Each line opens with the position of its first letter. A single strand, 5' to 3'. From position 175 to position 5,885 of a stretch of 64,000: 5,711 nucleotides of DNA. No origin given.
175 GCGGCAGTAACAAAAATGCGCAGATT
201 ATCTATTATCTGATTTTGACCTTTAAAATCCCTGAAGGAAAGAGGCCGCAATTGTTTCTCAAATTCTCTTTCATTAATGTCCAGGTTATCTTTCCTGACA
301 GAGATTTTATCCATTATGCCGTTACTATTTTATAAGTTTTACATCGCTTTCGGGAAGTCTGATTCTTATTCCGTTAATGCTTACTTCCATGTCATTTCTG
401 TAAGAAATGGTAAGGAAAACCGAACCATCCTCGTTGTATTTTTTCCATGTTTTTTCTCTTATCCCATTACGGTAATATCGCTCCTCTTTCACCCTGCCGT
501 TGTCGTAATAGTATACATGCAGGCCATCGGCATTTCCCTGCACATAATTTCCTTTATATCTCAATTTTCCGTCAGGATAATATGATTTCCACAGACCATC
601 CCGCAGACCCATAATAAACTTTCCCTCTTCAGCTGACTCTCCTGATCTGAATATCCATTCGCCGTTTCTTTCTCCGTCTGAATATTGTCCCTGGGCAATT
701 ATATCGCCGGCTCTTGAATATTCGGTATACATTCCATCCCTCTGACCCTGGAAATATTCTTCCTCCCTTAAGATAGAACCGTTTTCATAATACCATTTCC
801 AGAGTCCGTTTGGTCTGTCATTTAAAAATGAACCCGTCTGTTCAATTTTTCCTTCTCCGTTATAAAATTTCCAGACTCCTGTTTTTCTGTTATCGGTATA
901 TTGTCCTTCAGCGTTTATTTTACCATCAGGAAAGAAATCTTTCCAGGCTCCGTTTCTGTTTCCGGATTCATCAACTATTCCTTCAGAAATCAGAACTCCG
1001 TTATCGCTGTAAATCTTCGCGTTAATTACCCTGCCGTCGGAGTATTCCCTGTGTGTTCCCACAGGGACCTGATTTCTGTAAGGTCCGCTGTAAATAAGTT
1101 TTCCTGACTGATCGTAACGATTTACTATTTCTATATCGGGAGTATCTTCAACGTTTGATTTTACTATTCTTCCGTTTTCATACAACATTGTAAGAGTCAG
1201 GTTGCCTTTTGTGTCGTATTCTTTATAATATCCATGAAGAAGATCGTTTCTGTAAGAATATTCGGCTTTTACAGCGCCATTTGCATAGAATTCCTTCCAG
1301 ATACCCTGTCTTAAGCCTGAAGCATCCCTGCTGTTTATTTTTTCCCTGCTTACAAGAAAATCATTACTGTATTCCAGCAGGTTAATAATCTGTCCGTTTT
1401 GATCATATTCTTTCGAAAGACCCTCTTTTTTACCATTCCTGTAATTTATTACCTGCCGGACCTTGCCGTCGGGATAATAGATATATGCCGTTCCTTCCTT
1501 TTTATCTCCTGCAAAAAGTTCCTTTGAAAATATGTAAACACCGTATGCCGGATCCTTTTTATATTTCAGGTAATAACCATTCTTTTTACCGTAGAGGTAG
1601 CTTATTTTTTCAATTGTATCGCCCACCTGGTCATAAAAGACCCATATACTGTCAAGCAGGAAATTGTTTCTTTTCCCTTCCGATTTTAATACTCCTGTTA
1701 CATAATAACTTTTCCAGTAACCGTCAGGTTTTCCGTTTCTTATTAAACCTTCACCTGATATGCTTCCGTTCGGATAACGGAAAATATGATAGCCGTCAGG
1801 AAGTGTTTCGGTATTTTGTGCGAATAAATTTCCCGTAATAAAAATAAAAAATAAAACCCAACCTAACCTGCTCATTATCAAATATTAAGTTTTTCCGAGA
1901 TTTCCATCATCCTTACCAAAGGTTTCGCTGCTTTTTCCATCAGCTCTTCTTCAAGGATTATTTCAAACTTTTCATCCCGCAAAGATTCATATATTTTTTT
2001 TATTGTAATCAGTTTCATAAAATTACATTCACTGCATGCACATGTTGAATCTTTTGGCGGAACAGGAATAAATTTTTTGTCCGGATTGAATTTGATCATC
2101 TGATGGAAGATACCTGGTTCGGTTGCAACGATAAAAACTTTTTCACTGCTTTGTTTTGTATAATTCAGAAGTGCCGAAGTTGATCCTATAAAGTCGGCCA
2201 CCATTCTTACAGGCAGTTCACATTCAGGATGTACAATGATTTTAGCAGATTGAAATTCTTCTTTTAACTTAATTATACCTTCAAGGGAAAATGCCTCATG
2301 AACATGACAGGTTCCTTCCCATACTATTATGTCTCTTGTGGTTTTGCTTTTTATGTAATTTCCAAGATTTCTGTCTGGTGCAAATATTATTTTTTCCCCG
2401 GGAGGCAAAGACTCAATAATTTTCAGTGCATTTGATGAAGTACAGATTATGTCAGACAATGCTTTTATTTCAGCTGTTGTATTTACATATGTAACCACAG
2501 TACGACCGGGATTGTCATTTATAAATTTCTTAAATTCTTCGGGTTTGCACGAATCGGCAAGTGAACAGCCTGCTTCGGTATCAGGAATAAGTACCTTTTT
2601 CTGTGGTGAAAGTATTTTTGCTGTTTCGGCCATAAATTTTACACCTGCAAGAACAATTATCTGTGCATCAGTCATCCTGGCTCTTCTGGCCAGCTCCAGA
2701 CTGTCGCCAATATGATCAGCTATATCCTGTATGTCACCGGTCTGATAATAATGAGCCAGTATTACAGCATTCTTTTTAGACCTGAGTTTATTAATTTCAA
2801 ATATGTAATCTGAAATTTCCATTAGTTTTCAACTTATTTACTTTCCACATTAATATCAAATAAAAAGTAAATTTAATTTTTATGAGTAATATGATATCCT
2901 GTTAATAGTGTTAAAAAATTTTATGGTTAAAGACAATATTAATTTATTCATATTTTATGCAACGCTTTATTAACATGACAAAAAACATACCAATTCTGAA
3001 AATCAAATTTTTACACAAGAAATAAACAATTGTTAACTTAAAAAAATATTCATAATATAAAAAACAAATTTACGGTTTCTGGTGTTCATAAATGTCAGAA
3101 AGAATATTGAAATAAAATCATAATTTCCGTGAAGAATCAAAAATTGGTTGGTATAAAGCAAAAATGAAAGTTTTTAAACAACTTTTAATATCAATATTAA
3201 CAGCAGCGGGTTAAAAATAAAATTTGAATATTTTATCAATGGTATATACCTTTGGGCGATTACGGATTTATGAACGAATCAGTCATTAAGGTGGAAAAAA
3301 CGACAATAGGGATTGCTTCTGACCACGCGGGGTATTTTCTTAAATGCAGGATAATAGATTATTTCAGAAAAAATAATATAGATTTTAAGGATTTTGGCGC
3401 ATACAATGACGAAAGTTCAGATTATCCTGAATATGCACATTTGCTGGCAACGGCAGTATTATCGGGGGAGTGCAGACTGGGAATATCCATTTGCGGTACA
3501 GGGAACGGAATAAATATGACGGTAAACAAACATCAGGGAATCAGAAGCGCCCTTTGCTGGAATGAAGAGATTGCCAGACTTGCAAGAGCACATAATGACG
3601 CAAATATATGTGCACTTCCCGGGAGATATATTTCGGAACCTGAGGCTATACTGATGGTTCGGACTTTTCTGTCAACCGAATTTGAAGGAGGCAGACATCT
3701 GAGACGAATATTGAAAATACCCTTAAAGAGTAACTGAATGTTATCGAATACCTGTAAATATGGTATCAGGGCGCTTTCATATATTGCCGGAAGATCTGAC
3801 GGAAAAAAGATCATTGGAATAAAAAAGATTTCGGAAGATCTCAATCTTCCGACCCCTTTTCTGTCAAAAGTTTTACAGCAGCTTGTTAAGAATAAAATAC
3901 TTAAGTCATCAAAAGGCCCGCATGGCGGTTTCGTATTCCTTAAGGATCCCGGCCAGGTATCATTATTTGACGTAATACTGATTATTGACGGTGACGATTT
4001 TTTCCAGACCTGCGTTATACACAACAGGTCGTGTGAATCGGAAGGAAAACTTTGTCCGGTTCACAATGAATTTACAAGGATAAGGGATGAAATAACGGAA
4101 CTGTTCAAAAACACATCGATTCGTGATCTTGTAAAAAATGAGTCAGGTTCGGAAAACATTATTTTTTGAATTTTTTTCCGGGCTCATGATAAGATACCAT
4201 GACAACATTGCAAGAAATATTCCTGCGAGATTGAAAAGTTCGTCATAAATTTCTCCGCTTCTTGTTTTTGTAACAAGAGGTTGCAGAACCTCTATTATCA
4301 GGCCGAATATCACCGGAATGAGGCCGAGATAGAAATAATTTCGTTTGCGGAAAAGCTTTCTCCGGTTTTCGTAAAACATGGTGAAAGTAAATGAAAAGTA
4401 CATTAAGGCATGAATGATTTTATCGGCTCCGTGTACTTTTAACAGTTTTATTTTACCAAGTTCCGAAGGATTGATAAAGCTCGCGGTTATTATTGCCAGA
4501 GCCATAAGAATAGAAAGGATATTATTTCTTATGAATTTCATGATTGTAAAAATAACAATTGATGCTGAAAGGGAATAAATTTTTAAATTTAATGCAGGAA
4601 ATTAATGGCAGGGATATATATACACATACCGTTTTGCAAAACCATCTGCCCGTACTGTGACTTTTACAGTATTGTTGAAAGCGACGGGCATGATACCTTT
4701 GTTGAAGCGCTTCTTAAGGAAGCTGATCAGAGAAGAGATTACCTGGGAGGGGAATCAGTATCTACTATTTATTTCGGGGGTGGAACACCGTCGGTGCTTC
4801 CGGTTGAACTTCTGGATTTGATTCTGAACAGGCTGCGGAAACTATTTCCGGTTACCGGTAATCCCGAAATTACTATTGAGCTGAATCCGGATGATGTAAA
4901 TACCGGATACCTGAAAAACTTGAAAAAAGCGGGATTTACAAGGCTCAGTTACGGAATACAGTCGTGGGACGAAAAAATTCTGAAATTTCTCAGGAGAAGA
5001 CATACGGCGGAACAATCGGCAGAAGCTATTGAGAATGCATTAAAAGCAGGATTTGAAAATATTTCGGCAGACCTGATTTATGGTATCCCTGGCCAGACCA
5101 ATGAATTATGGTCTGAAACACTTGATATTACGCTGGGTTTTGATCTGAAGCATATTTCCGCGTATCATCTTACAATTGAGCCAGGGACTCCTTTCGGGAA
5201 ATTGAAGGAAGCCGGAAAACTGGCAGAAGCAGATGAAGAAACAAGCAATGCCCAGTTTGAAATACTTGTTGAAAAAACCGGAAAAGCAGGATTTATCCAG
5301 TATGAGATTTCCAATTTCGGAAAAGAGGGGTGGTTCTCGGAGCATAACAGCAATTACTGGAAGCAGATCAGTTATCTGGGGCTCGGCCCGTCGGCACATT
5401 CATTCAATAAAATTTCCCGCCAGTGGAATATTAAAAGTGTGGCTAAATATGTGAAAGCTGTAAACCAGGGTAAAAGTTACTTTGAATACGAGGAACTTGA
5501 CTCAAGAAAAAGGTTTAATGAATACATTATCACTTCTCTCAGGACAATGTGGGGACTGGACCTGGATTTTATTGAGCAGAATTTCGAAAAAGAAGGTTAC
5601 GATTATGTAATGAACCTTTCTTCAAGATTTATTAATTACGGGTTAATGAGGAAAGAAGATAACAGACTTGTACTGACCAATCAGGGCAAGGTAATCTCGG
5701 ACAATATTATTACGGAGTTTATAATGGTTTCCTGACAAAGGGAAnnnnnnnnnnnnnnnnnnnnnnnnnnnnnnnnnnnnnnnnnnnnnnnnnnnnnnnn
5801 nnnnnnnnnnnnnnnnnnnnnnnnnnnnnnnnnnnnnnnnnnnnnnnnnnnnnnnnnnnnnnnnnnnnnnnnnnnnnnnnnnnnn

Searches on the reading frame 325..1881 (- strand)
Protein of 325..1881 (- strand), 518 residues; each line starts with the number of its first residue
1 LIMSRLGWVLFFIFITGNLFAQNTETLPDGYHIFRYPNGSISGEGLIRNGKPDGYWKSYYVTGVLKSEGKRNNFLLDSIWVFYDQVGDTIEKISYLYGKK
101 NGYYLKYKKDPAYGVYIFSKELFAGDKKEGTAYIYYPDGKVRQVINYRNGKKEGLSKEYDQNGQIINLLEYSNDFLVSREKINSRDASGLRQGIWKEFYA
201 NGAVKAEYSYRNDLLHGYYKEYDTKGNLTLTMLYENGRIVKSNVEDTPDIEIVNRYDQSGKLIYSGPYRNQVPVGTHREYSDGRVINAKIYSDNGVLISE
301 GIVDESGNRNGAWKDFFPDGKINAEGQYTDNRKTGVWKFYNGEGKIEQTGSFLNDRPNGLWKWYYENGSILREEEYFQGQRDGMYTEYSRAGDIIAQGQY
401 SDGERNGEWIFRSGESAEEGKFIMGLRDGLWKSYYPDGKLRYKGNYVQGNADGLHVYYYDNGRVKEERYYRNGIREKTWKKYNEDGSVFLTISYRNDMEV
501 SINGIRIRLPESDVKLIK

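Call 66: search_protein_families(library=pfam, proteins=[window:325-1881:-], max_evalue=0.0001)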
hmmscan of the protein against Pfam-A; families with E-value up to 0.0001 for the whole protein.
window:325-1881:- (518 aa): 1 family
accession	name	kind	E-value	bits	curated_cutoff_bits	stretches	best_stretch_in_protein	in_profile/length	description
PF07661.19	MORN_2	-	5.4e-48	155.7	29.6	1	427-447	1-21/22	MORN repeat variant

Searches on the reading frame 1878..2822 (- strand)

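Call 66: search_protein_families(library=pfam, proteins=[window:1878-2822:-], max_evalue=0.0001)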
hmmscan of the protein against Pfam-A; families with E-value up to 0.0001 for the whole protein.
window:1878-2822:- (314 aa): 1 family
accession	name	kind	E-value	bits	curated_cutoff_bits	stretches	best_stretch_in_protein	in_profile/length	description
PF02445.21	NadA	-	1.1e-119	399.3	27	1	9-307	2-295/295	Quinolinate synthetase A protein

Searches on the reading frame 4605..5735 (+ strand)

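Call 66: search_protein_families(library=pfam, proteins=[window:4605-5735:+], max_evalue=0.0001)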
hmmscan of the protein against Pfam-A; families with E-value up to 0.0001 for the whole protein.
window:4605-5735:+ (376 aa): 2 families
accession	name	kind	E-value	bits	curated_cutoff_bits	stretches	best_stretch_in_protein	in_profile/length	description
PF04055.27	Radical_SAM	-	1.5e-30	107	29.5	1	5-174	1-164/166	Radical SAM superfamily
PF06969.22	HemN_C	-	5.1e-05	23.7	24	0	299-362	2-65/67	HemN C-terminal domain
